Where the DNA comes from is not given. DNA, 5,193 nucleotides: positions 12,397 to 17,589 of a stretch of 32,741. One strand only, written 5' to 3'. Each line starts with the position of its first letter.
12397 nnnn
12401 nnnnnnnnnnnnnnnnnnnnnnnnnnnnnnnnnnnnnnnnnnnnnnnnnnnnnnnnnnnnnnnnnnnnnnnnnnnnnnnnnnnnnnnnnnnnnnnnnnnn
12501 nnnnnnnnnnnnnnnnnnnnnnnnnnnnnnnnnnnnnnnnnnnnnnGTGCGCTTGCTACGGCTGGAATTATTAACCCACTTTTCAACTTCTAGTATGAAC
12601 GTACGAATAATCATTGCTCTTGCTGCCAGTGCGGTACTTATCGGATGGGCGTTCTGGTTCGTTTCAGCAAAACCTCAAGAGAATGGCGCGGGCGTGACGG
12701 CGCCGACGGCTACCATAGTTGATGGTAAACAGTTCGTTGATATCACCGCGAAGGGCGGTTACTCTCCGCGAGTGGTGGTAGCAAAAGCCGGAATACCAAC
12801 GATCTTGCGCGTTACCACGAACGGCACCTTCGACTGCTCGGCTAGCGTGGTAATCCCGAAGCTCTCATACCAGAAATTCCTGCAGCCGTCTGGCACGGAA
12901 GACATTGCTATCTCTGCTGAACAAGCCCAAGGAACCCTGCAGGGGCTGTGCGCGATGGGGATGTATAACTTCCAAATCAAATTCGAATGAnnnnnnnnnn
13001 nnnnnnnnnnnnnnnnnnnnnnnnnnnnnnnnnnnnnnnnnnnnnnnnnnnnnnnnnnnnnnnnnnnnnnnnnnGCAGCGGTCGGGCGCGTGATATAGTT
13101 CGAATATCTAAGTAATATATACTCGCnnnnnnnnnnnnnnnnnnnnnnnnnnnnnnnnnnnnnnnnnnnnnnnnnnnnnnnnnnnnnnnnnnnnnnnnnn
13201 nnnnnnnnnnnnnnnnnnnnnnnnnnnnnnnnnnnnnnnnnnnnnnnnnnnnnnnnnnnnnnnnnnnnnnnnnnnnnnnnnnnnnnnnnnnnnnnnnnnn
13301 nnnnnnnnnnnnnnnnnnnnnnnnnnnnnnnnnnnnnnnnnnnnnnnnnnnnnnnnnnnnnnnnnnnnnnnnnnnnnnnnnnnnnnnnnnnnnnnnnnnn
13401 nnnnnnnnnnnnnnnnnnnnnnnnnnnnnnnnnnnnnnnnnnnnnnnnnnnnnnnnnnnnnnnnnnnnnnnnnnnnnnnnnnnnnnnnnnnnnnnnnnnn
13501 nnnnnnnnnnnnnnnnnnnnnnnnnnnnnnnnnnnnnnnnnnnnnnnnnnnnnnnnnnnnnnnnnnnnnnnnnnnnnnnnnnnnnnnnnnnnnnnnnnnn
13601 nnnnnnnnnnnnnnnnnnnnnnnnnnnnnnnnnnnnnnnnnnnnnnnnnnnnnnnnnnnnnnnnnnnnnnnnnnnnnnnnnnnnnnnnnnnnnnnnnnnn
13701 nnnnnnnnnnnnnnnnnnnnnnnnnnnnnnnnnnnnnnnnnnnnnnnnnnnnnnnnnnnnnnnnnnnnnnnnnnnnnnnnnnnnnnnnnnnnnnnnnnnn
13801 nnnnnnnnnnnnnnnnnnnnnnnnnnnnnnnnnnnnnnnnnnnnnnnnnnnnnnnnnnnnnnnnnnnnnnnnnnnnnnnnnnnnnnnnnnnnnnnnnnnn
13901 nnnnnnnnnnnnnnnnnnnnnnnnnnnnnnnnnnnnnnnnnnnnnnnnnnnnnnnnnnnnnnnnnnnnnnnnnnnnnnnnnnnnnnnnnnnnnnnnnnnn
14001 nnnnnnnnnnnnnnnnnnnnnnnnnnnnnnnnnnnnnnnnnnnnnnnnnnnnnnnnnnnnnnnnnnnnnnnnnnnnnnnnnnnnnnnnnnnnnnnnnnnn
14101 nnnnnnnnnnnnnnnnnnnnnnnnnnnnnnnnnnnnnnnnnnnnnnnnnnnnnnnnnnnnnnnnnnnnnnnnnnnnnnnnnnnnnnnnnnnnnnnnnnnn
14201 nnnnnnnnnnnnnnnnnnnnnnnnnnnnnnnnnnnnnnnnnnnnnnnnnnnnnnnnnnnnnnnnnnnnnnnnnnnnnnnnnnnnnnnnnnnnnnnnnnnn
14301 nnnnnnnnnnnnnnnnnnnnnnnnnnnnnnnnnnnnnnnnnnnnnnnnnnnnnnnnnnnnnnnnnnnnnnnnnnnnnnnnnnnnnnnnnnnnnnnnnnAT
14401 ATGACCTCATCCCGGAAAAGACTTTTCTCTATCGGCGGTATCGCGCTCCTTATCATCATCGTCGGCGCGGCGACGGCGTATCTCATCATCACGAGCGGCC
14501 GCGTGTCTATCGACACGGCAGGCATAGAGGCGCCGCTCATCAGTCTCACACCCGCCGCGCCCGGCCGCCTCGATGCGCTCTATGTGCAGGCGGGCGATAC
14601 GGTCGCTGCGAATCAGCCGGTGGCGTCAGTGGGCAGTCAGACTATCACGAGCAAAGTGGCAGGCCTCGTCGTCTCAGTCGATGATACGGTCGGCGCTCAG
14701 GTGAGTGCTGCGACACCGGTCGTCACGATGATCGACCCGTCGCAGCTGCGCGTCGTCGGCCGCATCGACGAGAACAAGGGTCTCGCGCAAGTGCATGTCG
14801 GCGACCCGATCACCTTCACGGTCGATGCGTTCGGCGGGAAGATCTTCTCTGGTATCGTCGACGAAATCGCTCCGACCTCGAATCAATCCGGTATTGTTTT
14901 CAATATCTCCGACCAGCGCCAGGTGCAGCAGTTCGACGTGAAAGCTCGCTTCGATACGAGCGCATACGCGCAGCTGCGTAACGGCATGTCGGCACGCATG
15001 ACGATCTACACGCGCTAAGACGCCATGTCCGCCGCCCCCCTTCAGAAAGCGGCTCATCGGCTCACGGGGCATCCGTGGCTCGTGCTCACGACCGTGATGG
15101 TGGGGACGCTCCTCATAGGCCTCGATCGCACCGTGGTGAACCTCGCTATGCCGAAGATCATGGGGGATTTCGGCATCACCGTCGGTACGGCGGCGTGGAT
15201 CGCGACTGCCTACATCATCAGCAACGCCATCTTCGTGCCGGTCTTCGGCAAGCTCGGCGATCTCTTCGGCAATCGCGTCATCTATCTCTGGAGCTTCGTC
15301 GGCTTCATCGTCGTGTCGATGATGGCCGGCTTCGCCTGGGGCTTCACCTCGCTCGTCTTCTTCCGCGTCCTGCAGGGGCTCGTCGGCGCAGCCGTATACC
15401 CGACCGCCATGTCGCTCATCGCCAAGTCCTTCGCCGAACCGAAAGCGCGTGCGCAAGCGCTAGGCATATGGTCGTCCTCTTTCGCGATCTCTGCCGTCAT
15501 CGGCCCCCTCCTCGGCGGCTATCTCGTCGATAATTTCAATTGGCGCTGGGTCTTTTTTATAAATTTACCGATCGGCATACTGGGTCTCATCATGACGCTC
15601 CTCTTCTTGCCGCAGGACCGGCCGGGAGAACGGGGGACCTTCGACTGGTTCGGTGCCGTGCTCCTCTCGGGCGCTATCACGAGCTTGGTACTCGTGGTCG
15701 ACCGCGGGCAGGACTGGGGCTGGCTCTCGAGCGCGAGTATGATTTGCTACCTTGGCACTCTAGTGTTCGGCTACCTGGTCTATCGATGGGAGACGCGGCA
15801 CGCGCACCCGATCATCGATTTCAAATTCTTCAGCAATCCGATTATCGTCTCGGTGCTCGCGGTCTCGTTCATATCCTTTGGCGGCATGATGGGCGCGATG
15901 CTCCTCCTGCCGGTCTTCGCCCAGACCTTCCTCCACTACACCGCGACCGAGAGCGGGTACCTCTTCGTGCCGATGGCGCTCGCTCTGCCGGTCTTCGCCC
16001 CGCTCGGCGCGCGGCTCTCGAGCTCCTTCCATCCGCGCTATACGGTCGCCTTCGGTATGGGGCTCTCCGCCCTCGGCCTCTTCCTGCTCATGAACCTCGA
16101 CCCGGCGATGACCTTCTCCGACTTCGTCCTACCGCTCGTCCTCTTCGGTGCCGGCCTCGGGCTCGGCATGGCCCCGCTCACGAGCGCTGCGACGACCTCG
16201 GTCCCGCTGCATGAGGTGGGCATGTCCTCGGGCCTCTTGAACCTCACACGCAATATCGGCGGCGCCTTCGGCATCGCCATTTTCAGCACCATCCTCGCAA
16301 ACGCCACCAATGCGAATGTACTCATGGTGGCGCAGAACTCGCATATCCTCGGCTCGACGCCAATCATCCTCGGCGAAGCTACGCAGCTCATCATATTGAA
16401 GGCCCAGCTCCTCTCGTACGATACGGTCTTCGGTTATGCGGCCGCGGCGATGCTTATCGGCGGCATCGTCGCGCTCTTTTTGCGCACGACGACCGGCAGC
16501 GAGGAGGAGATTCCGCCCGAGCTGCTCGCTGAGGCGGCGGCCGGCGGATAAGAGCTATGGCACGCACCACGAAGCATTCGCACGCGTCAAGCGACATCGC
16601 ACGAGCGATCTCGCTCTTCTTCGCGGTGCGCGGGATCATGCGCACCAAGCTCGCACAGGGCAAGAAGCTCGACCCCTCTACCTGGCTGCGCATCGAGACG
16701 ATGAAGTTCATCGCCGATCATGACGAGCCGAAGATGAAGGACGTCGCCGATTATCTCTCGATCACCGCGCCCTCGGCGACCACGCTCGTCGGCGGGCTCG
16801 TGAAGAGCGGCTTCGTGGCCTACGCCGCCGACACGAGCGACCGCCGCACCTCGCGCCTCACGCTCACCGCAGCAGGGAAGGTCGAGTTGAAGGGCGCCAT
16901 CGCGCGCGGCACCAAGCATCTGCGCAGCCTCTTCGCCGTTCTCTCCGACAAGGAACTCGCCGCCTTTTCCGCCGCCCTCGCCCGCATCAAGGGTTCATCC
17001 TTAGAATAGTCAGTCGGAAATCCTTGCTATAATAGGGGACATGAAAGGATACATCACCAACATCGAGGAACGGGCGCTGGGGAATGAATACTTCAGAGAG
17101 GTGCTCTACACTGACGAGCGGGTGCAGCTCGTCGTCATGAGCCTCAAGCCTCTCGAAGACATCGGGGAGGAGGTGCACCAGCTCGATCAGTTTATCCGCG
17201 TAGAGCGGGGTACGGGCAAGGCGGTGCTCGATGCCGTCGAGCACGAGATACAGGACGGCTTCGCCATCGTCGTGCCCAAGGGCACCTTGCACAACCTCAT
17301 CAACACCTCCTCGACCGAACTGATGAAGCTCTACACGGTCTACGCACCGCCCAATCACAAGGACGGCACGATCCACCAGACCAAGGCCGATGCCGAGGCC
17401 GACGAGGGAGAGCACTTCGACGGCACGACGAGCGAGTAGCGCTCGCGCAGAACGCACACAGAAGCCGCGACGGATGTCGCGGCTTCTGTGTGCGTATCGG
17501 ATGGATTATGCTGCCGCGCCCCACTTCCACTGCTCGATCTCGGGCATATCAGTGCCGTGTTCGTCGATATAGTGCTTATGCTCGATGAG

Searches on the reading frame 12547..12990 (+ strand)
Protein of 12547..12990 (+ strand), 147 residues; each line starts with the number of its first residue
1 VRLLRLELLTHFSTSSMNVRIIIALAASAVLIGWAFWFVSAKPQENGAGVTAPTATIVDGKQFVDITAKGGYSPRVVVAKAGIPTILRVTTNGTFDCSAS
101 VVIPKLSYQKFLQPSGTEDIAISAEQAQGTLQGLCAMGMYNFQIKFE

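Call 8: search_protein_families(library=pfam, proteins=[window:12547-12990:+], max_evalue=0.01)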
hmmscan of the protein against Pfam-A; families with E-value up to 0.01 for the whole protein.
window:12547-12990:+ (147 aa): 1 family
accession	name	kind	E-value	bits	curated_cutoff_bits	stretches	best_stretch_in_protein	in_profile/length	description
PF13473.12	Cupredoxin_1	-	2e-08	34.6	27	1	32-142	3-98/104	Cupredoxin-like domain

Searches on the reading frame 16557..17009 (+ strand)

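Call 8: search_protein_families(library=pfam, proteins=[window:16557-17009:+], max_evalue=0.01)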
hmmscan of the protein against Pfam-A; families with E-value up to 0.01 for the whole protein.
window:16557-17009:+ (150 aa): 4 families
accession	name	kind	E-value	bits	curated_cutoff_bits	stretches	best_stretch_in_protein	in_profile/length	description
PF12802.13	MarR_2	-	8.9e-07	29.4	27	1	51-97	13-60/61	MarR family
PF01047.28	MarR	-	4.5e-06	26.9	24.6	1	43-98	3-58/59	MarR family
PF09339.16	HTH_IclR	-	0.0022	18.2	22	1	50-89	10-50/52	IclR helix-turn-helix domain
PF01325.25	Fe_dep_repress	-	0.0063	17.1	26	0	54-91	19-56/60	Iron dependent repressor, N-terminal DNA binding domain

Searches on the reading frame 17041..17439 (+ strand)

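Call 8: search_protein_families(library=pfam, proteins=[window:17041-17439:+], max_evalue=0.01)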
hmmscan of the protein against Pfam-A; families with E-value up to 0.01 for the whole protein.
window:17041-17439:+ (132 aa): 1 family
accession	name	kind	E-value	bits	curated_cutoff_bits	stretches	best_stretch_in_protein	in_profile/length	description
PF07883.17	Cupin_2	-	4.4e-11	42.8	27.2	1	32-100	2-69/70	Cupin domain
